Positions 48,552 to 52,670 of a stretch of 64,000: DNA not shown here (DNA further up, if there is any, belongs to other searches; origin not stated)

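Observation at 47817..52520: Avs-like STAND NTPase with an N-terminal nuclease-like module (candidate antiviral defense gene), plus an upstream unknown gene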

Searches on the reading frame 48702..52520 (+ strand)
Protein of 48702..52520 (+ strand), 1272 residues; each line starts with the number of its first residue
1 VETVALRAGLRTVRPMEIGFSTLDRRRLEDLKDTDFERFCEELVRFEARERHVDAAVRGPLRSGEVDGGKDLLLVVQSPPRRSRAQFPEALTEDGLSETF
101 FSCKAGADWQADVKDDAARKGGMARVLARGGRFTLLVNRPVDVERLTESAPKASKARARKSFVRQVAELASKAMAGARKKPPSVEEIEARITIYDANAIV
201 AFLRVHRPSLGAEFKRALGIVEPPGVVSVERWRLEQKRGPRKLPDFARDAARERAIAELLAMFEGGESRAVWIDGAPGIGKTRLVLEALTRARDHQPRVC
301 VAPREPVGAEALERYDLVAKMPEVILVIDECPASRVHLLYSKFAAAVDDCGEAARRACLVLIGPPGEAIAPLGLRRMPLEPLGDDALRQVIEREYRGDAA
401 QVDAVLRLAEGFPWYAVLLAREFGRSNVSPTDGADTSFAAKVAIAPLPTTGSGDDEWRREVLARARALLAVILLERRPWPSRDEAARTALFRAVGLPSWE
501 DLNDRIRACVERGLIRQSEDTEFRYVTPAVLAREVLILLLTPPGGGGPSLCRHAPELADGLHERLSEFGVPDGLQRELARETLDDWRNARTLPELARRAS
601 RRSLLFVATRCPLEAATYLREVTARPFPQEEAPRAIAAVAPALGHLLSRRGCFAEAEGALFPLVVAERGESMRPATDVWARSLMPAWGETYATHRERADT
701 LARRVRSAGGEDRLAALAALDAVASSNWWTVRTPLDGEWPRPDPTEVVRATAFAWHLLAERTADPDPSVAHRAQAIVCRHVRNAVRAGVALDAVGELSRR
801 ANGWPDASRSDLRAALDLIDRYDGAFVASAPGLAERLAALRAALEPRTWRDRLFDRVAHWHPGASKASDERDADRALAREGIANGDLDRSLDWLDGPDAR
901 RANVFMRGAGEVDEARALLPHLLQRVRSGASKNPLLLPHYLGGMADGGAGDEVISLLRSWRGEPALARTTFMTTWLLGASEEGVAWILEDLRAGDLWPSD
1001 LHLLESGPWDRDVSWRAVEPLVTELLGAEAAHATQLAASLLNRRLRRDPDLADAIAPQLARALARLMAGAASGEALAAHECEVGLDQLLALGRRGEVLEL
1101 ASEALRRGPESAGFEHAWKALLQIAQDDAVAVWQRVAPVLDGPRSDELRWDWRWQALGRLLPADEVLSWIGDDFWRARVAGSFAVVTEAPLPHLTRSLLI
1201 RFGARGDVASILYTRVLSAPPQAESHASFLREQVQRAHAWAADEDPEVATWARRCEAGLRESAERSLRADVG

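Call 3: search_protein_families(library=pfam, proteins=[window:48702-52520:+], max_evalue=0.1)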
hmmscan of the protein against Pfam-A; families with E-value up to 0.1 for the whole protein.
window:48702-52520:+ (1272 aa): 5 families
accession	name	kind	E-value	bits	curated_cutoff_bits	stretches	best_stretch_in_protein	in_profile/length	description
PF13191.12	AAA_16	-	1.4e-05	26.1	32.6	1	252-322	5-83/167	AAA ATPase domain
PF01637.24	ATPase_2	-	0.00062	20.1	33.2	1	252-315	4-68/225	ATPase domain predominantly from Archaea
PF04851.21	ResIII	-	0.0097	16.3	22.5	1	253-321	9-79/164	Type III restriction enzyme, res subunit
PF07088.17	GvpD_P-loop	-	0.054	13.8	24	1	262-304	4-46/189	GvpD gas vesicle protein, P-loop domain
PF10412.15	TrwB_AAD_bind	-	0.088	12.1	20.5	0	257-302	5-49/387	Type IV secretion-system coupling protein DNA-binding domain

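Call 4: search_protein_families(library=padloc, proteins=[window:48702-52520:+], max_evalue=0.1)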
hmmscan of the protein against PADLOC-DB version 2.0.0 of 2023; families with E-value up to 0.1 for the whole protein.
window:48702-52520:+ (1272 aa): 0 families

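Call 5: search_protein_families(library=ncbifam, proteins=[window:48702-52520:+], max_evalue=0.1)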
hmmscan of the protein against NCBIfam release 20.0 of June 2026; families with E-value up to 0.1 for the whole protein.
window:48702-52520:+ (1272 aa): 1 family
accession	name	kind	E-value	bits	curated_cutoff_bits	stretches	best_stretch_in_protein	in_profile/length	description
TIGR03420.1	DnaA_homol_Hda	equivalog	0.016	14.8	194.8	1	240-304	11-75/226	DnaA regulatory inactivator Hda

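Call 6: find_homologous_proteins(query=window:48702-52520:+)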
Query window:48702-52520:+ (1272 aa): 14 proteins with E <= 0.001 among 8000 candidates.
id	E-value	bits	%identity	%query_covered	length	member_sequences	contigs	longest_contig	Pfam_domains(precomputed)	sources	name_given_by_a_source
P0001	0.0e+0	2776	100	99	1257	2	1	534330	PF13191.13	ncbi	ncbi:MAG: hypothetical protein U0324_11545 [Polyangiales bacterium]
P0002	0.0e+0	1463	58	99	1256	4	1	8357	-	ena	-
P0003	0.0e+0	1463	58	99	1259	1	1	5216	PF13191.13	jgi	jgi:hypothetical protein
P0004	3.2e-162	561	35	98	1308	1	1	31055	-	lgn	-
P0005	1.1e-126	443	34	98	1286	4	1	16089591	-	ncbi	ncbi:hypothetical protein WME88_10770 [Sorangium sp. So ce216]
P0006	8.5e-126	440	33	98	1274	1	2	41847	PF13191.13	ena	-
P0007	1.8e-107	379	31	97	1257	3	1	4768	-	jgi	jgi:hypothetical protein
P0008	4.5e-90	322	30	98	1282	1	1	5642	PF13191.13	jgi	-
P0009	6.1e-87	311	30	98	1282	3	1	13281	-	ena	-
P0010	7.6e-86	308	30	98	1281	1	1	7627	PF13191.13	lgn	-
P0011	7.1e-78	281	30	97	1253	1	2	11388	PF13191.13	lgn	-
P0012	1.0e-72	264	29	98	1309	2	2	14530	-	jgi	-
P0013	4.1e-64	236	28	78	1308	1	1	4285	-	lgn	-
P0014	2.0e-4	38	26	12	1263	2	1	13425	-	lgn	-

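Call 7: search_solved_structures(query=window:48702-52520:+, max_evalue=1)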
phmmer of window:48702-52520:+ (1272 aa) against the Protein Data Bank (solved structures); distinct sequences matched with E-value up to 1: 0.

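Call 11: find_encoding_contigs(protein=P0005, flank=10000, max_places=3)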
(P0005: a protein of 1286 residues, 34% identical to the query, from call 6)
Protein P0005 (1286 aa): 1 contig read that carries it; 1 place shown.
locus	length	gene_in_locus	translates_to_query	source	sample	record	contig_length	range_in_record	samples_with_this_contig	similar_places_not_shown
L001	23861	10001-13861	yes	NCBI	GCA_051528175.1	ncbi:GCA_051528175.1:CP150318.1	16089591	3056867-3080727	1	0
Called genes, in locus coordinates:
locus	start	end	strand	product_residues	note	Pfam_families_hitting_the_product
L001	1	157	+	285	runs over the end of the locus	-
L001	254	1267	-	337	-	-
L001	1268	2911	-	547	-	-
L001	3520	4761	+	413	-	PF04055:Radical_SAM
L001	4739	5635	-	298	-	PF19458:DUF5995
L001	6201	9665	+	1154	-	PF00036:EF-hand_1 (faint), PF13405:EF-hand_6 (faint), PF13499:EF-hand_7, PF04324:Fer2_BFD, PF00175:NAD_binding_1 (faint), PF02898:NO_synthase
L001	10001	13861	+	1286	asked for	-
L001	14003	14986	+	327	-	PF00069:Pkinase, PF03109:ABC1 (faint), PF07714:PK_Tyr_Ser-Thr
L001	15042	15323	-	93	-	-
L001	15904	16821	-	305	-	-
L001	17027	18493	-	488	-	PF13566:DUF4130, PF03167:UDG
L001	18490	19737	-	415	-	PF04055:Radical_SAM (weak)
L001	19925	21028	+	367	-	-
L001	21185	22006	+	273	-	-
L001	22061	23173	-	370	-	PF00092:VWA, PF13519:VWA_2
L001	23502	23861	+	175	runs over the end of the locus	PF00072:Response_reg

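Call 12: find_encoding_contigs(protein=P0004, flank=10000, max_places=3)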
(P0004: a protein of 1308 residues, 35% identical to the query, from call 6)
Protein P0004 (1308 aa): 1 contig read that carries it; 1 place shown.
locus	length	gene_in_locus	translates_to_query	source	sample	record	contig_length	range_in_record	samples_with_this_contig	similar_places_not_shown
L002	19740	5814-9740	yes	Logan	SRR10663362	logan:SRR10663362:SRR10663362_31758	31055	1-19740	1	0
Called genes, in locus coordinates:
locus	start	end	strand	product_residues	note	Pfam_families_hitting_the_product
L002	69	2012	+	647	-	PF12969:DUF3857, PF01841:Transglut_core, PF12970:DUF3858 (weak)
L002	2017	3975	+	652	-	PF12969:DUF3857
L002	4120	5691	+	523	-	PF01839:FG-GAP (faint), PF13517:FG-GAP_3, PF23167:DUF7057 (faint), PF13517:FG-GAP_3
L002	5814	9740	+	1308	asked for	-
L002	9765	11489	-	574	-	PF13646:HEAT_2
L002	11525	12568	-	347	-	PF03372:Exo_endo_phos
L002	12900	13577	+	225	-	PF03167:UDG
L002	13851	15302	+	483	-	PF13103:TonB_2 (weak), PF02985:HEAT (faint), PF13646:HEAT_2 (weak), PF12717:Cnd1 (faint), PF13646:HEAT_2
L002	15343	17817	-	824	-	PF00912:Transgly, PF00905:Transpeptidase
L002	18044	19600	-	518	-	PF13249:SQHop_cyclase_N (faint), PF00432:Prenyltrans (faint), PF13243:SQHop_cyclase_C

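Call 13: find_encoding_contigs(protein=P0006, flank=10000, max_places=3)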
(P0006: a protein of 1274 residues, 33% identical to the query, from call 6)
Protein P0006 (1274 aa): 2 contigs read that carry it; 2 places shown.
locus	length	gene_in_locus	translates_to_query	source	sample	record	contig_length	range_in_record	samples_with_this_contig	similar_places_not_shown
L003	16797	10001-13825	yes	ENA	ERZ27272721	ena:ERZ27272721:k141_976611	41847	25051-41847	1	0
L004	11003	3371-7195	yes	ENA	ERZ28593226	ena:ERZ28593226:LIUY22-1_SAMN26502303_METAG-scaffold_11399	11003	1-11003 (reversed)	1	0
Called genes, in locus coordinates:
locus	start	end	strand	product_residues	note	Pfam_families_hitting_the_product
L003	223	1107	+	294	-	-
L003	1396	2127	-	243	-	-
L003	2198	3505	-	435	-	PF16697:Yop-YscD_cpl (weak), PF00498:FHA, PF20232:T6SS_FHA_C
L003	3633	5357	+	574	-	PF01464:SLT, PF01476:LysM (weak)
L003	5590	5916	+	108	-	-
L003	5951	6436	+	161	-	-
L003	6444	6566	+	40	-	-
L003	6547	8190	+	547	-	PF24883:NPHP3_N (weak), PF13191:AAA_16, PF13401:AAA_22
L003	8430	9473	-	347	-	PF04754:Transposase_31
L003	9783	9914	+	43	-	-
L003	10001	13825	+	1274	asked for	PF13191:AAA_16 (weak)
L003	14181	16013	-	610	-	PF09820:AAA-ATPase_like, PF08011:PDDEXK_9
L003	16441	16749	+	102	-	-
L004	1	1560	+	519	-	?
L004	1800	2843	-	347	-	PF04754:Transposase_31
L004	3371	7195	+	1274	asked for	PF13191:AAA_16 (weak)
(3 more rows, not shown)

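Call 14: find_encoding_contigs(protein=P0002, flank=10000, max_places=3)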
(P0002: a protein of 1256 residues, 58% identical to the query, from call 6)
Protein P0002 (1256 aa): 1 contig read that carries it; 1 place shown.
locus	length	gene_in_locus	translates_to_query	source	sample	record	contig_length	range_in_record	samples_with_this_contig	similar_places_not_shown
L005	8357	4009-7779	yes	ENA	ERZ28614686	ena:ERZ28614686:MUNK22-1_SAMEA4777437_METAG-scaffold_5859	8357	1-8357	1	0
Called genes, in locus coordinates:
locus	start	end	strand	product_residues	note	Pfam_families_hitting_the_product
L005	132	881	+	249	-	PF00903:Glyoxalase, PF18029:Glyoxalase_6, PF22677:Ble-like_N, PF00903:Glyoxalase, PF18029:Glyoxalase_6 (weak)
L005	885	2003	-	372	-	PF01145:Band_7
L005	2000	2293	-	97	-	-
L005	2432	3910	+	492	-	-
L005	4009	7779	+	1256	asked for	-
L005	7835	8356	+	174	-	?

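Call 23: find_homologous_proteins(query=A1, max_evalue=0.001)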
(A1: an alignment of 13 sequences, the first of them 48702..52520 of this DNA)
Query A1 (13 sequences) (1272 aa, profile of the alignment): 29 proteins with E <= 0.001 among 8000 candidates.
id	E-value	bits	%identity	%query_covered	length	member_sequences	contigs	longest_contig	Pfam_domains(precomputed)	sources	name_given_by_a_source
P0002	0.0e+0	1611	58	99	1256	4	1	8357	-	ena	-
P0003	0.0e+0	1610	58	99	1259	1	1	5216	PF13191.13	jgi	jgi:hypothetical protein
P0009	0.0e+0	1604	30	98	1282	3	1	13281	-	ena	-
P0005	0.0e+0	1596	34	98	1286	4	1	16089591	-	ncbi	ncbi:hypothetical protein WME88_10770 [Sorangium sp. So ce216]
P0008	0.0e+0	1594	30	98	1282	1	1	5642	PF13191.13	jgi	-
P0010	0.0e+0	1587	30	98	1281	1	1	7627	PF13191.13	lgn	-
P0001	0.0e+0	1585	100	99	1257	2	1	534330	PF13191.13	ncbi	ncbi:MAG: hypothetical protein U0324_11545 [Polyangiales bacterium]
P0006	0.0e+0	1580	33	98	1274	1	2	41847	PF13191.13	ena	-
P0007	0.0e+0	1518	31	97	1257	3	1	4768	-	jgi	jgi:hypothetical protein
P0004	0.0e+0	1487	35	98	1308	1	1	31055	-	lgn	-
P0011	0.0e+0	1440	30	97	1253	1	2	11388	PF13191.13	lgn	-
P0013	0.0e+0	1321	28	78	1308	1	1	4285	-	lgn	-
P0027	1.2e-100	356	25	96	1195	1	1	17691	-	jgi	jgi:hypothetical protein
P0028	1.4e-64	237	27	14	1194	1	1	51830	-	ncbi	-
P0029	1.2e-61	227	35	9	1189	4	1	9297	-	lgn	-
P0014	1.9e-58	217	26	12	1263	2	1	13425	-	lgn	-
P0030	1.6e-52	197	25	31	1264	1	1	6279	-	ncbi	-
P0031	5.3e-52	195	22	17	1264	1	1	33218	-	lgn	-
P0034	1.8e-26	111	26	12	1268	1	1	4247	-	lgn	-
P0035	9.9e-25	105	28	12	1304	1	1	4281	-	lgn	-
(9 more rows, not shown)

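Call 32: search_solved_structures(query=A4, max_evalue=1)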
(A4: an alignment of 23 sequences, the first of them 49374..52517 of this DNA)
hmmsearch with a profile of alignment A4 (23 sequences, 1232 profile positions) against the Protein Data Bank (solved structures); distinct sequences matched with E-value up to 1: 28.
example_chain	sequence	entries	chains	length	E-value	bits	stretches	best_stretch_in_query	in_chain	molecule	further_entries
9jix_A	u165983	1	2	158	7.2e-05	24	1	228-319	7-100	De Novo Designed ATPase, PL2x4_2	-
5bq5_A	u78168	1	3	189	0.0014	19.7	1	216-311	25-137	Insertion sequence IS5376 putative ATP-binding protein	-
8q3w_A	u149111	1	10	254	0.002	19.2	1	215-310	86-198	Insertion sequence IS5376 putative ATP-binding protein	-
8q4d_E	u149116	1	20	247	0.015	16.3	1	215-310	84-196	Insertion sequence IS5376 putative ATP-binding protein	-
9g44_A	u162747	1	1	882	0.022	15.7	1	202-265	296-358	DEAD-like helicases-like protein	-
6s2p_N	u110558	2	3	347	0.033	15.2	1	218-400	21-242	NRC1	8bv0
9k7u_A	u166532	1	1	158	0.054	14.4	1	725-795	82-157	Heter-Zn2-HEHE-22A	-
1in5_A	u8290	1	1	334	0.12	13.3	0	221-244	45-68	HOLLIDAY JUNCTION DNA HELICASE RUVB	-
1in4_A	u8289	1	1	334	0.12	13.3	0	221-244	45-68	HOLLIDAY JUNCTION DNA HELICASE RUVB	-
1in7_A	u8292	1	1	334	0.12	13.3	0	221-244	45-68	HOLLIDAY JUNCTION DNA HELICASE RUVB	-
1in8_A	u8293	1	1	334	0.12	13.3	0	221-244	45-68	HOLLIDAY JUNCTION DNA HELICASE RUVB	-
1ixr_C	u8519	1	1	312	0.13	13.2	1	212-420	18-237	RuvB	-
1ixs_B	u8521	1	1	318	0.14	13.1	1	212-420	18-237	RuvB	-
8efv_D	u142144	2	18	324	0.14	13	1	212-420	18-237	Holliday junction ATP-dependent DNA helicase RuvB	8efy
1hqc_A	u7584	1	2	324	0.14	13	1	212-420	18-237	RUVB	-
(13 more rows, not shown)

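Call 49: search_protein_families(library=padloc, proteins=[P0027, P0028, P0014, P0030, P0031, P0034], max_evalue=0.01)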
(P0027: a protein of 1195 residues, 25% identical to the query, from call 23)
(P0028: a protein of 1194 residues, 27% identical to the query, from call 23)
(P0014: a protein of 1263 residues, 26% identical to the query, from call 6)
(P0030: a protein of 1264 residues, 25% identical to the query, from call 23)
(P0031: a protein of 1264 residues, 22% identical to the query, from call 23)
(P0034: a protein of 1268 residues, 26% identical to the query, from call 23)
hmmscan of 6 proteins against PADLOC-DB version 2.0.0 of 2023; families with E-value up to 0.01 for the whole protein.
P0027 (1195 aa): 2 families
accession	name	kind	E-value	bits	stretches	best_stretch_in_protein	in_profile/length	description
PDLC03991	PD-Lambda-4_A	-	1.3e-27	94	1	248-651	279-689/1283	-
PDLC03990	PD-Lambda-4_A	-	6.3e-13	45.7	1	317-647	12-345/943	-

P0028 (1194 aa): 2 families
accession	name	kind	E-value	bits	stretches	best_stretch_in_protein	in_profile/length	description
PDLC03991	PD-Lambda-4_A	-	6.4e-35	118.2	1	19-648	20-684/1283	-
PDLC03990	PD-Lambda-4_A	-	2.6e-07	27.1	1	326-647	19-343/943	-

P0014 (1263 aa): 1 family
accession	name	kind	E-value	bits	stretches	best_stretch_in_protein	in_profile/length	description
PDLC03991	PD-Lambda-4_A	-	7.1e-43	144.5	1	5-1004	3-1024/1283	-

P0030 (1264 aa): 2 families
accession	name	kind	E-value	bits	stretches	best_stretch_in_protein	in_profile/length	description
PDLC03991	PD-Lambda-4_A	-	3.6e-82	274.7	1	8-993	4-1012/1283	-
PDLC03990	PD-Lambda-4_A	-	1.1e-19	68.1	1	349-726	16-391/943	-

P0031 (1264 aa): 2 families
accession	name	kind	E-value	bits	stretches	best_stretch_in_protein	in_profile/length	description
PDLC03991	PD-Lambda-4_A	-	4.6e-29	98.8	1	9-708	5-713/1283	-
PDLC03990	PD-Lambda-4_A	-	5.3e-10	36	1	458-717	121-382/943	-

P0034 (1268 aa): 3 families
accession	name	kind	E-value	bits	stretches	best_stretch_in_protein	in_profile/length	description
PDLC03991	PD-Lambda-4_A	-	0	1040.8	1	1-1267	3-1283/1283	-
PDLC03990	PD-Lambda-4_A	-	8.1e-124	412.7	1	343-1267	4-943/943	-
PDLC03989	PD-Lambda-4_A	-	2.2e-15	54.5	1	823-1266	20-467/468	-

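Call 50: search_protein_families(library=pfam, proteins=[P0027, P0028, P0014, P0030, P0031, P0034], max_evalue=0.01)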
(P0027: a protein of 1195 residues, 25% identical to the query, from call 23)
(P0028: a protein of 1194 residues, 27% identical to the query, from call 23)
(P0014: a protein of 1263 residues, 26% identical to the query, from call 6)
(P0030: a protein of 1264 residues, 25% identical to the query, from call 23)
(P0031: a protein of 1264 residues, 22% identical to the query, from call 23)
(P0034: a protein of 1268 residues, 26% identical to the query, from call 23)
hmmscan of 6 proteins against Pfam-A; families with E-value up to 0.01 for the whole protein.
P0027 (1195 aa): 0 families

P0028 (1194 aa): 0 families

P0014 (1263 aa): 0 families

P0030 (1264 aa): 0 families

P0031 (1264 aa): 3 families
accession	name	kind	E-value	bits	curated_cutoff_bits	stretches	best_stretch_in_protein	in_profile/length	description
PF13191.12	AAA_16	-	2.5e-05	25.3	32.6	1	211-278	5-85/167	AAA ATPase domain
PF13401.12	AAA_22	-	0.00077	20.2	27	0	226-277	4-56/130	AAA domain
PF01637.24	ATPase_2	-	0.0054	17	33.2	0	211-269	4-63/225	ATPase domain predominantly from Archaea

P0034 (1268 aa): 1 family
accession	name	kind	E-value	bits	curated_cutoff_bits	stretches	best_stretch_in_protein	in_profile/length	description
PF13401.12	AAA_22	-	0.0067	17.2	27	0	232-289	4-55/130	AAA domain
